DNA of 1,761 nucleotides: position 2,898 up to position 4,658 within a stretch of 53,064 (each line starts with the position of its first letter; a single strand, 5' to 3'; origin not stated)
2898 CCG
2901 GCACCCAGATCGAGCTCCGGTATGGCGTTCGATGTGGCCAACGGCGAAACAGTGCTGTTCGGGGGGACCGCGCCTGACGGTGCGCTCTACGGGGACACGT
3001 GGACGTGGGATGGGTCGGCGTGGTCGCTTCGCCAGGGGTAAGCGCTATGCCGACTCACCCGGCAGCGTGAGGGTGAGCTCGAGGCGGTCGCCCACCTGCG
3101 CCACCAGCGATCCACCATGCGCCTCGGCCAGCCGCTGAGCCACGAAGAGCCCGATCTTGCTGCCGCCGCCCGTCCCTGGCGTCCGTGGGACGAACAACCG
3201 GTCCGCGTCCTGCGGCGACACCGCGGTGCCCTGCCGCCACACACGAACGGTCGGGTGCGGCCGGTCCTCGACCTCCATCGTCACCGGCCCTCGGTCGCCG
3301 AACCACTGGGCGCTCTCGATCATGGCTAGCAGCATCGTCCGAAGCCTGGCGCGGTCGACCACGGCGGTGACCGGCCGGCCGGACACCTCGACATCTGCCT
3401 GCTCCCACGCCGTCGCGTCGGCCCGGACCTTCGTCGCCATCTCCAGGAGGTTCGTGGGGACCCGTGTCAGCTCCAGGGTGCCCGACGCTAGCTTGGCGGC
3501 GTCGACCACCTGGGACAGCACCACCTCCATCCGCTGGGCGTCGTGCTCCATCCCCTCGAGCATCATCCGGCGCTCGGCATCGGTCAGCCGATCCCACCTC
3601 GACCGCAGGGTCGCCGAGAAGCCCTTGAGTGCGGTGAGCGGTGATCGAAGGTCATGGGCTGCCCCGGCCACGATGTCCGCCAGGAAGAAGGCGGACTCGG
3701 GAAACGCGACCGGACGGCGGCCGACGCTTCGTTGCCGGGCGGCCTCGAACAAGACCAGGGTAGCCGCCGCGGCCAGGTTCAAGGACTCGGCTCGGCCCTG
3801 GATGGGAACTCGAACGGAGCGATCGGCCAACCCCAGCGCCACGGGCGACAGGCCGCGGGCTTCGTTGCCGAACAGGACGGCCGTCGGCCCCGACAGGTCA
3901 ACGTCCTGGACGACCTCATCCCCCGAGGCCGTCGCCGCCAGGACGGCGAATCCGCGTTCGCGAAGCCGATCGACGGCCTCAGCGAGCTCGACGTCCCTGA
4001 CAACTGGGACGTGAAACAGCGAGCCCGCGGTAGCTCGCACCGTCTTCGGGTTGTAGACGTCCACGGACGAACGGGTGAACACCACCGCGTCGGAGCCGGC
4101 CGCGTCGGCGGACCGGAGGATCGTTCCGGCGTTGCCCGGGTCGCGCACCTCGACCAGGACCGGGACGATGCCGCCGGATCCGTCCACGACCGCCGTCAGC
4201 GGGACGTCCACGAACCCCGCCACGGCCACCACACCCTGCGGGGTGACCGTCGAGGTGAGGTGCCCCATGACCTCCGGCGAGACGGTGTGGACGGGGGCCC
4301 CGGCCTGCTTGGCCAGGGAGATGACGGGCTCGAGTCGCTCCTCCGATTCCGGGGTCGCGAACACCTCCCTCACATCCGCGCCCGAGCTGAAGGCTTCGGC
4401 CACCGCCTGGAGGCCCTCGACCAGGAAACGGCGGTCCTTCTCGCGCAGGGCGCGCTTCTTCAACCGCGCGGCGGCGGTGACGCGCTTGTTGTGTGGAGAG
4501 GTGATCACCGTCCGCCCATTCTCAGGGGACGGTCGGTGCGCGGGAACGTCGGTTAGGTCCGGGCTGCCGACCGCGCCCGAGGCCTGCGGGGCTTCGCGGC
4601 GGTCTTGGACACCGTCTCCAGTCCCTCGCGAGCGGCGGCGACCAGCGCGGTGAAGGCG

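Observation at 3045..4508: SpoU/TrmH RNA methyltransferase fused in frame to a sensor-less, partly degenerate histidine-kinase core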

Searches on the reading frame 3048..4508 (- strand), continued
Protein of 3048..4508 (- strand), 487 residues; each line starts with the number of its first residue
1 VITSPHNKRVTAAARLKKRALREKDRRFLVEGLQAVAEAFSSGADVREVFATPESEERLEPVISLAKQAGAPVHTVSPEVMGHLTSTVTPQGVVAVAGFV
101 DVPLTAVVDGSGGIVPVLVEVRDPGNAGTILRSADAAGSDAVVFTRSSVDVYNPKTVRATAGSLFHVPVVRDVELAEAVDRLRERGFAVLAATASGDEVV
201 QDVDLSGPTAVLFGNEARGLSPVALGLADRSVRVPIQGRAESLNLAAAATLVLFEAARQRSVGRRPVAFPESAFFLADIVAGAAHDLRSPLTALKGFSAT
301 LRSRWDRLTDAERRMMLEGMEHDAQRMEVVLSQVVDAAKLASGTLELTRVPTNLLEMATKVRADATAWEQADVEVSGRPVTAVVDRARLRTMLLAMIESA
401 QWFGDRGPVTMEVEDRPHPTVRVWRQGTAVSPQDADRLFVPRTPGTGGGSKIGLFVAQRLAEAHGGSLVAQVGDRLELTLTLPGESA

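Call 79: find_encoding_contigs(protein=P0502, flank=3500, max_places=1)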
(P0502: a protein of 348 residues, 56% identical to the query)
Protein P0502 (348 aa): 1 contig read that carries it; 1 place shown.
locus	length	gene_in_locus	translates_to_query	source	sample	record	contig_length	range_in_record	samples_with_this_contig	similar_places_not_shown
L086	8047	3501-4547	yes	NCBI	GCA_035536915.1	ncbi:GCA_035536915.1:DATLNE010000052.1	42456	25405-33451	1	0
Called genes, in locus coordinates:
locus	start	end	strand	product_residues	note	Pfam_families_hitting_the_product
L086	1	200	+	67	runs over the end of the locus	PF00313:CSD (weak)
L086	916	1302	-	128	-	PF08899:DUF1844 (weak)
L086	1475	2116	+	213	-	PF05198:IF3_N, PF00707:IF3_C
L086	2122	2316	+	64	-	PF01632:Ribosomal_L35p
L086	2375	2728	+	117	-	PF00453:Ribosomal_L20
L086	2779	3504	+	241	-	PF04705:TSNR_N (weak), PF22435:MRM3-like_sub_bind, PF08032:SpoU_sub_bind (weak), PF00588:SpoU_methylase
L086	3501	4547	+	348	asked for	PF00989:PAS, PF08448:PAS_4 (weak), PF13188:PAS_8, PF13426:PAS_9, PF00512:HisKA, PF02518:HATPase_c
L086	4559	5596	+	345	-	PF02912:Phe_tRNA-synt_N, PF01409:tRNA-synt_2d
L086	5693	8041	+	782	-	PF01588:tRNA_bind, PF03483:B3_4, PF03484:B5, PF17759:tRNA_synthFbeta, PF03147:FDX-ACB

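Call 81: find_encoding_contigs(protein=P0419, flank=3500, max_places=1)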
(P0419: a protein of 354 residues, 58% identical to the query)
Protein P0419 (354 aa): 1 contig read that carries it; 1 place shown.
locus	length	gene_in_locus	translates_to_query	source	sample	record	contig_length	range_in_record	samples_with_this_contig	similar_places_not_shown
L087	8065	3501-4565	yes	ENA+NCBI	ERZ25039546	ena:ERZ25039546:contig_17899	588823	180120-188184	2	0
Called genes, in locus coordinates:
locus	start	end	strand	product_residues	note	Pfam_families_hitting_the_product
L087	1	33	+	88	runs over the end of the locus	-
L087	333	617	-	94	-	-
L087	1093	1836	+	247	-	-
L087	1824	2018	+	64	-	PF01632:Ribosomal_L35p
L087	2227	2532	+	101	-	PF00453:Ribosomal_L20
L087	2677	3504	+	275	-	-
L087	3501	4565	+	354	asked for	PF00989:PAS, PF08448:PAS_4, PF13188:PAS_8 (weak), PF13426:PAS_9, PF00512:HisKA, PF13581:HATPase_c_2 (weak), PF02518:HATPase_c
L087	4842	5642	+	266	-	PF01409:tRNA-synt_2d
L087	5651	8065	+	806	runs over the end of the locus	PF01588:tRNA_bind, PF03483:B3_4, PF03484:B5, PF17759:tRNA_synthFbeta, PF03147:FDX-ACB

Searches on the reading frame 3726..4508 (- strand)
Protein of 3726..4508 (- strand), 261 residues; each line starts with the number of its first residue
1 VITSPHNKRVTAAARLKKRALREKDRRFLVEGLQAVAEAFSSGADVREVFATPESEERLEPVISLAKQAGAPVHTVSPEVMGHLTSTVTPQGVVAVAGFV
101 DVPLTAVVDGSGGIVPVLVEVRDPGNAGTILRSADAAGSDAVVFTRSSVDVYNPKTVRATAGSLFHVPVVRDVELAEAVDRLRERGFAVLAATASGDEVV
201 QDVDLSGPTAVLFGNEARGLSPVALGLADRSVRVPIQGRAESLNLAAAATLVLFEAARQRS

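Call 31: search_solved_structures(query=window:3726-4508:-, max_evalue=1e-10, show_alignments=2)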
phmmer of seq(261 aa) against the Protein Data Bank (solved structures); distinct sequences matched with E-value up to 1e-10: 15.
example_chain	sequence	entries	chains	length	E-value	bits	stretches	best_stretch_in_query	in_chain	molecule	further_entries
4x3l_A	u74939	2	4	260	1e-37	133.2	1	2-261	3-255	RNA 2'-O ribose methyltransferase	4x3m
9h1k_A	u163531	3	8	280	1.5e-37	132.7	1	2-261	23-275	23S rRNA methyltransferase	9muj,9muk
1ipa_A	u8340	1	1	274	1.4e-35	126.3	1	2-260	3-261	RNA 2'-O-RIBOSE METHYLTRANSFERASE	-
7qiu_A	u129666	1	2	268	1.9e-34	122.5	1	3-254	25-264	rRNA methylase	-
5kzk_A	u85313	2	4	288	1.5e-32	116.3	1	6-258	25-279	Probable RNA methyltransferase, TrmH family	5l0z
1x7o_A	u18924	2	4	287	1.6e-29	106.4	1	13-260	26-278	rRNA methyltransferase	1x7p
9hcc_x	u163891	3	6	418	2.2e-25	92.8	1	5-178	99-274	rRNA methyltransferase 3, mitochondrial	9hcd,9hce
7oi6_z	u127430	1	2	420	1.6e-23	86.8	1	5-175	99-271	rRNA methyltransferase 3, mitochondrial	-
1v2x_A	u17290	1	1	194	1.3e-19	74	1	117-260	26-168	tRNA (Gm18) methyltransferase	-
1gz0_A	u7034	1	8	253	1.4e-19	73.9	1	31-261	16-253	HYPOTHETICAL TRNA/RRNA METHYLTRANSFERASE YJFH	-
2i6d_A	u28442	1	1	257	2e-17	66.8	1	82-260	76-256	RNA methyltransferase, TrmH family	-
7edc_A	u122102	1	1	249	6.8e-17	65.1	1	118-260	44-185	tRNA (guanosine(18)-2'-O)-methyltransferase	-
3nk6_A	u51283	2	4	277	1.4e-15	60.8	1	22-257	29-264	23S rRNA methyltransferase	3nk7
3gyq_A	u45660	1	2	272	1.6e-14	57.3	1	22-255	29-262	rRNA (adenosine-2'-O-)-methyltransferase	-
1zjr_A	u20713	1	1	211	1e-13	54.7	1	121-260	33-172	tRNA (Guanosine-2'-O-)-methyltransferase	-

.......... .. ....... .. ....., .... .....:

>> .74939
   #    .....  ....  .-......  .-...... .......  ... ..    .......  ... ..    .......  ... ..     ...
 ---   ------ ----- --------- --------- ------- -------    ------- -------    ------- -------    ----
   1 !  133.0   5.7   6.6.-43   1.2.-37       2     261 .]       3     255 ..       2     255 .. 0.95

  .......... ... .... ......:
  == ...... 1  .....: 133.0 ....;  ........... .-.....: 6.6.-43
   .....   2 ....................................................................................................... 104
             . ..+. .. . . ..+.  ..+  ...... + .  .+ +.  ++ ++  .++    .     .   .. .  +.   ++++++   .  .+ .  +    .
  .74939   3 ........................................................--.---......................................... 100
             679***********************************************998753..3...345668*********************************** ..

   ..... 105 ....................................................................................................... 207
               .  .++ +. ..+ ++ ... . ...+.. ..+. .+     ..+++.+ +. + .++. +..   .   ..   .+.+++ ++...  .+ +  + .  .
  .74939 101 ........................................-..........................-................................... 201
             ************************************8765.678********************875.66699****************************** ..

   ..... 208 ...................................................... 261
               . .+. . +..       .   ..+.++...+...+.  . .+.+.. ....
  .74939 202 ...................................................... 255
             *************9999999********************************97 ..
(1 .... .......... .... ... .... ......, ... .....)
